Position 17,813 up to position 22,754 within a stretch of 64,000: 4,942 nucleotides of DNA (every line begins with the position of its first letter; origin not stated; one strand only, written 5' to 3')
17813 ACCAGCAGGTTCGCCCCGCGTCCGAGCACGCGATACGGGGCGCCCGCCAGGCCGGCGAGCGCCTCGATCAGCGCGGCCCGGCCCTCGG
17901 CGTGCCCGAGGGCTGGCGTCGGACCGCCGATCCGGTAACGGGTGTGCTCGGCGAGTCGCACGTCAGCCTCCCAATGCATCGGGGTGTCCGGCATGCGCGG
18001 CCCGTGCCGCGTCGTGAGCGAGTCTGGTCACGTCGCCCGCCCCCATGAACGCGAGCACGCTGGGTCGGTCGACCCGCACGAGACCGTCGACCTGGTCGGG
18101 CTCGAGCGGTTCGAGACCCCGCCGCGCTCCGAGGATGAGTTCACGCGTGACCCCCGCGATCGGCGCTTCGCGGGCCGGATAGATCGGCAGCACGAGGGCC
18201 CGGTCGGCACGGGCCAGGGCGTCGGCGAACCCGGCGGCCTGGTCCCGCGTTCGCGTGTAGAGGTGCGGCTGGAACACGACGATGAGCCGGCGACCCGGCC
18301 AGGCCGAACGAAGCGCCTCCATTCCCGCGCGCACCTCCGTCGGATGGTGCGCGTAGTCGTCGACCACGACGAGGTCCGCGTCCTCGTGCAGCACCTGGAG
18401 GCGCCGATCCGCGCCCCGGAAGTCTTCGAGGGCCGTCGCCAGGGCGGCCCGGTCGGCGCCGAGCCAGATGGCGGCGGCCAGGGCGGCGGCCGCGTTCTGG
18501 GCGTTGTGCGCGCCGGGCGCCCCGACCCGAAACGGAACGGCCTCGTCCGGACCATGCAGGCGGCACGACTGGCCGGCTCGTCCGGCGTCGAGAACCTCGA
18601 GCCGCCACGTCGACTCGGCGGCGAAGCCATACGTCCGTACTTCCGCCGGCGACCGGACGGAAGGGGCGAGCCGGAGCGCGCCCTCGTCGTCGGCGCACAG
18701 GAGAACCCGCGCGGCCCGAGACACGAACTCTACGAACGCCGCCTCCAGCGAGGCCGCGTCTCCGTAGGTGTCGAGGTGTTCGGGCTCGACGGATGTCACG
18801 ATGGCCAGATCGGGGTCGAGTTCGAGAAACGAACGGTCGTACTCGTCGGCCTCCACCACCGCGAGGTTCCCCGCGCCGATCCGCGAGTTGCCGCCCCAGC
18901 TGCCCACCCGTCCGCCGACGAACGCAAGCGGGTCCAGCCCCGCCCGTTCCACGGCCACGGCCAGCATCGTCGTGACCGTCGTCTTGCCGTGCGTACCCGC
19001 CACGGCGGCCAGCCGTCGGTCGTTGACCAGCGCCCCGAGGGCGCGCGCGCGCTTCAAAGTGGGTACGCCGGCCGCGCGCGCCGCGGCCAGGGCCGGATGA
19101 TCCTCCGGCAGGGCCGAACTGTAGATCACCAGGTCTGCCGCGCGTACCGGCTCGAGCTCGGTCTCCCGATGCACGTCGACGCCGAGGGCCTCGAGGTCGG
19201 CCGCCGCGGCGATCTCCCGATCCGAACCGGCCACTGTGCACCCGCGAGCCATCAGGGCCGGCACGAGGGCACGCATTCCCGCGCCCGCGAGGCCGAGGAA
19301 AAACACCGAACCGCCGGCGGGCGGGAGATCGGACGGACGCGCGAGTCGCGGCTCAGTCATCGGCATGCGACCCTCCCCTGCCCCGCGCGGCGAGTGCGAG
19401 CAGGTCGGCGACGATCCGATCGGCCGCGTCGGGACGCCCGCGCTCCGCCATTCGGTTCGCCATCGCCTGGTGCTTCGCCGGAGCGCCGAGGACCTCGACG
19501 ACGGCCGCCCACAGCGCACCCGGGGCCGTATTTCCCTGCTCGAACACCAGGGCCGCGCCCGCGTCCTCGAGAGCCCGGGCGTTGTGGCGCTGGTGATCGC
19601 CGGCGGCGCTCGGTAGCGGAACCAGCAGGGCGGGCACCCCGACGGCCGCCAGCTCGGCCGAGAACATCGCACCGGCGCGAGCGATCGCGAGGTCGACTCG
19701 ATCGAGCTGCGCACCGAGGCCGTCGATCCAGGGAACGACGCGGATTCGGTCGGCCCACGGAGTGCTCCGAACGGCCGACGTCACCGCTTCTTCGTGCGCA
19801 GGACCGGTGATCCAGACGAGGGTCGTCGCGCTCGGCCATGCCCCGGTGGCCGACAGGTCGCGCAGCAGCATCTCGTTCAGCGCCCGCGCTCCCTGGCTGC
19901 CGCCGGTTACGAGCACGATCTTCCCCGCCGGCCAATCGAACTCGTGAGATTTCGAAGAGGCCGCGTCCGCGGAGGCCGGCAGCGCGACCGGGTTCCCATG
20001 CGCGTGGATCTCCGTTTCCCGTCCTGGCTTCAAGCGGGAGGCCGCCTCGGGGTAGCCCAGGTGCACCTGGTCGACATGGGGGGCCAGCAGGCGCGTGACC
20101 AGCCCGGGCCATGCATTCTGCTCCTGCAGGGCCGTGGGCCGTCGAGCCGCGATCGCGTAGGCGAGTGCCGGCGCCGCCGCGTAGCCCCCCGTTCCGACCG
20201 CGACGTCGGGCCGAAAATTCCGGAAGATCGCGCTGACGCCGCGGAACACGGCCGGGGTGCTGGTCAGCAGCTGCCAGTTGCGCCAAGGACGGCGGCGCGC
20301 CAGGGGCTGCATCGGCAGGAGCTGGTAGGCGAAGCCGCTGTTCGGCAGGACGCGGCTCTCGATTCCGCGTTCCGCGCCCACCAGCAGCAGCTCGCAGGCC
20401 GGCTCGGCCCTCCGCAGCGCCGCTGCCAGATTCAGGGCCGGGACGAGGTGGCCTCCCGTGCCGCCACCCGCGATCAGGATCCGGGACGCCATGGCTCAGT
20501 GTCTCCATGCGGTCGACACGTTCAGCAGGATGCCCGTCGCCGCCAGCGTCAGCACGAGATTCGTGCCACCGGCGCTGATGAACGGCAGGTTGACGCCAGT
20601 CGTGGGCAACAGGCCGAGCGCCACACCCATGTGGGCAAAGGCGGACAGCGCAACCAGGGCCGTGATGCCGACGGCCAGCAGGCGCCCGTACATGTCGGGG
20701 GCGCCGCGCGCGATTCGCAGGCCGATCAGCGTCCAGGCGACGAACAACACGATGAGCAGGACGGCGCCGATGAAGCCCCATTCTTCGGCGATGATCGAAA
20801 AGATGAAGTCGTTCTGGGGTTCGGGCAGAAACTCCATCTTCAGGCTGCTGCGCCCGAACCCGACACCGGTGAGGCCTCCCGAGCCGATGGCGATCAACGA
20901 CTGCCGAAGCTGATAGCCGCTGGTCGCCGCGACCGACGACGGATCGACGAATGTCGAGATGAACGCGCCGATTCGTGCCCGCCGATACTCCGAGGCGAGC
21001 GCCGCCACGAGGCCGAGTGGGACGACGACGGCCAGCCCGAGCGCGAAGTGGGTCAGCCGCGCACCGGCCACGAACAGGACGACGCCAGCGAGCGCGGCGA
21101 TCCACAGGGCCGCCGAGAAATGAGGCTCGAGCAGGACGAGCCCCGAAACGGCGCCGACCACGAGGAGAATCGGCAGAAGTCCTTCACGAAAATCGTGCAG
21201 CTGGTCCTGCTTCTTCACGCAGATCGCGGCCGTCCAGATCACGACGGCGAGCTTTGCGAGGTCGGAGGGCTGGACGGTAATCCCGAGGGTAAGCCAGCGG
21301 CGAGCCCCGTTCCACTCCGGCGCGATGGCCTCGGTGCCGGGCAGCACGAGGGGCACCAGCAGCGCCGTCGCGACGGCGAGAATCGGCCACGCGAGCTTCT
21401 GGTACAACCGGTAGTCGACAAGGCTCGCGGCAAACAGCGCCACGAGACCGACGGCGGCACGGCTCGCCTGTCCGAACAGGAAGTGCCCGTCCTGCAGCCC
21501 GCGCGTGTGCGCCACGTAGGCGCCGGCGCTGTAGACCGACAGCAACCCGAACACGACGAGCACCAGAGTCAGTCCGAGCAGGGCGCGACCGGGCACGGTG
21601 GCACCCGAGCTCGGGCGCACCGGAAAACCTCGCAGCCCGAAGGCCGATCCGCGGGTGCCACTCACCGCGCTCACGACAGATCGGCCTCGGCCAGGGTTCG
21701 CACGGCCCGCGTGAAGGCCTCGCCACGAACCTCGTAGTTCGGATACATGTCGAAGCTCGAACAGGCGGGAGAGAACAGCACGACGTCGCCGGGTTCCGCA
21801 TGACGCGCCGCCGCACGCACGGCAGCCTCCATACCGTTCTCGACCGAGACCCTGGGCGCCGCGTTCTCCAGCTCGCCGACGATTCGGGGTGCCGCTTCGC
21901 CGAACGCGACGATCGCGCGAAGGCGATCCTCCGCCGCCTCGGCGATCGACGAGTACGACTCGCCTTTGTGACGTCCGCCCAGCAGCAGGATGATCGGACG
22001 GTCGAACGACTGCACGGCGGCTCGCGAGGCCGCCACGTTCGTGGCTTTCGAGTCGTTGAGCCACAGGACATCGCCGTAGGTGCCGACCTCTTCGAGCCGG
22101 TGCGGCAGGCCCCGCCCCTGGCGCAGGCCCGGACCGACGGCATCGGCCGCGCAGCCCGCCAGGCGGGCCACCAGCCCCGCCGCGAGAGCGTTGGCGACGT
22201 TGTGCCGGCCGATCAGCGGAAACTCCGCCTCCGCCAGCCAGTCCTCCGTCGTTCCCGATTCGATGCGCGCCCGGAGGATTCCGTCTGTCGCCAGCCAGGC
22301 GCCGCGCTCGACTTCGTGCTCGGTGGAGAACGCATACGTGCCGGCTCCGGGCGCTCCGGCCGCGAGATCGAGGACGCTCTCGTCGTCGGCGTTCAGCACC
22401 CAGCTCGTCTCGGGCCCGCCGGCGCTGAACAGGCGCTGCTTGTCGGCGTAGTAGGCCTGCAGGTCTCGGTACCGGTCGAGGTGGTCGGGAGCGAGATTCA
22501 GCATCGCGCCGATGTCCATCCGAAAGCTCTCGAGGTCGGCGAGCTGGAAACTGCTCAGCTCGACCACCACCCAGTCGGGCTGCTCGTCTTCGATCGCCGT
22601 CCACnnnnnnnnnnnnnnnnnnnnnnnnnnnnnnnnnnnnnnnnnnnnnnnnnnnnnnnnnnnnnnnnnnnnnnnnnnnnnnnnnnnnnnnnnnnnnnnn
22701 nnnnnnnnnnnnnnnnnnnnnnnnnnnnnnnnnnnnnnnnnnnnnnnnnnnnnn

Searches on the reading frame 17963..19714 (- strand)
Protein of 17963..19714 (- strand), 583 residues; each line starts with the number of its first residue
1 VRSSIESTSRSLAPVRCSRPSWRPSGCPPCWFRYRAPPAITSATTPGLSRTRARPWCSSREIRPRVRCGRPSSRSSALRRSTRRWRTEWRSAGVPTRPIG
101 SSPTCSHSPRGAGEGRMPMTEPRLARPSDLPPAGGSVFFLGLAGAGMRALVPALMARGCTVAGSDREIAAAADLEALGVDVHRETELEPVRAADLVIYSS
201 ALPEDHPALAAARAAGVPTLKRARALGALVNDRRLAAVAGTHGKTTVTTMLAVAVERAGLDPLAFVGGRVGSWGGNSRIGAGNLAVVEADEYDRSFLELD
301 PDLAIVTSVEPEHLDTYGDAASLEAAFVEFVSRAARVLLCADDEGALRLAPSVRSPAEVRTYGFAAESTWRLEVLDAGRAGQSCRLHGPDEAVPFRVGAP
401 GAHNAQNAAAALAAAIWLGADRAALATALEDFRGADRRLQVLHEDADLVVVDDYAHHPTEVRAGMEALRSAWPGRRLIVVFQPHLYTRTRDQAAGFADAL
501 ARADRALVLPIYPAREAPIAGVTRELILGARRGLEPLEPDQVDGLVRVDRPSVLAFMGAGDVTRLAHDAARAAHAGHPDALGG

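Call 12: search_protein_families(library=ncbifam, proteins=[window:17963-19714:-], max_evalue=1e-30)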
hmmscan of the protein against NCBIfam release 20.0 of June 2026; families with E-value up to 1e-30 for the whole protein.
window:17963-19714:- (583 aa): 3 families
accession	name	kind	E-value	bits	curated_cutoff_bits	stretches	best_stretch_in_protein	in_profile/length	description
TIGR01082.1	murC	equivalog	1.6e-114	383.5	335.1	1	137-566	2-445/449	UDP-N-acetylmuramate--L-alanine ligase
NF011171.0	PRK14573.1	equivalog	1.4e-55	188.6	1015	1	138-520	8-388/809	bifunctional UDP-N-acetylmuramate--L-alanine ligase/D-alanine--D-alanine ligase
TIGR01081.1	mpl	equivalog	1.8e-39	136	388.7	1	138-507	3-383/448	UDP-N-acetylmuramate:L-alanyl-gamma-D-glutamyl-meso-diaminopimelate ligase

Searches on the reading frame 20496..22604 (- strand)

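Call 12: search_protein_families(library=ncbifam, proteins=[window:20496-22604:-], max_evalue=1e-30)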
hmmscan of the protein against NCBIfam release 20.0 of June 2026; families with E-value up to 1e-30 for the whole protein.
window:20496-22604:- (702 aa): 6 families
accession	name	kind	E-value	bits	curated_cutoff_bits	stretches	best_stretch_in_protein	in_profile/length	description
TIGR02614.1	ftsW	equivalog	3.2e-97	325.8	337.5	1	341-697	3-354/357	putative lipid II flippase FtsW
TIGR02615.1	spoVE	exception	1.8e-93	313.9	448.8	1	342-697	4-353/354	stage V sporulation protein E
TIGR02210.1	rodA_shape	equivalog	7.9e-79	265.4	336.7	1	342-698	4-354/357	rod shape-determining protein RodA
NF008042.0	PRK10774.1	equivalog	2.1e-49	168.6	493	1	339-696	36-388/405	cell division protein FtsW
NF008060.0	PRK10794.1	equivalog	2.6e-43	148.4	590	1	343-698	16-361/370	peptidoglycan glycosyltransferase MrdB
NF037961.1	RodA_shape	subfamily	1.7e-39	136.3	150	0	539-684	246-395/415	rod shape-determining protein RodA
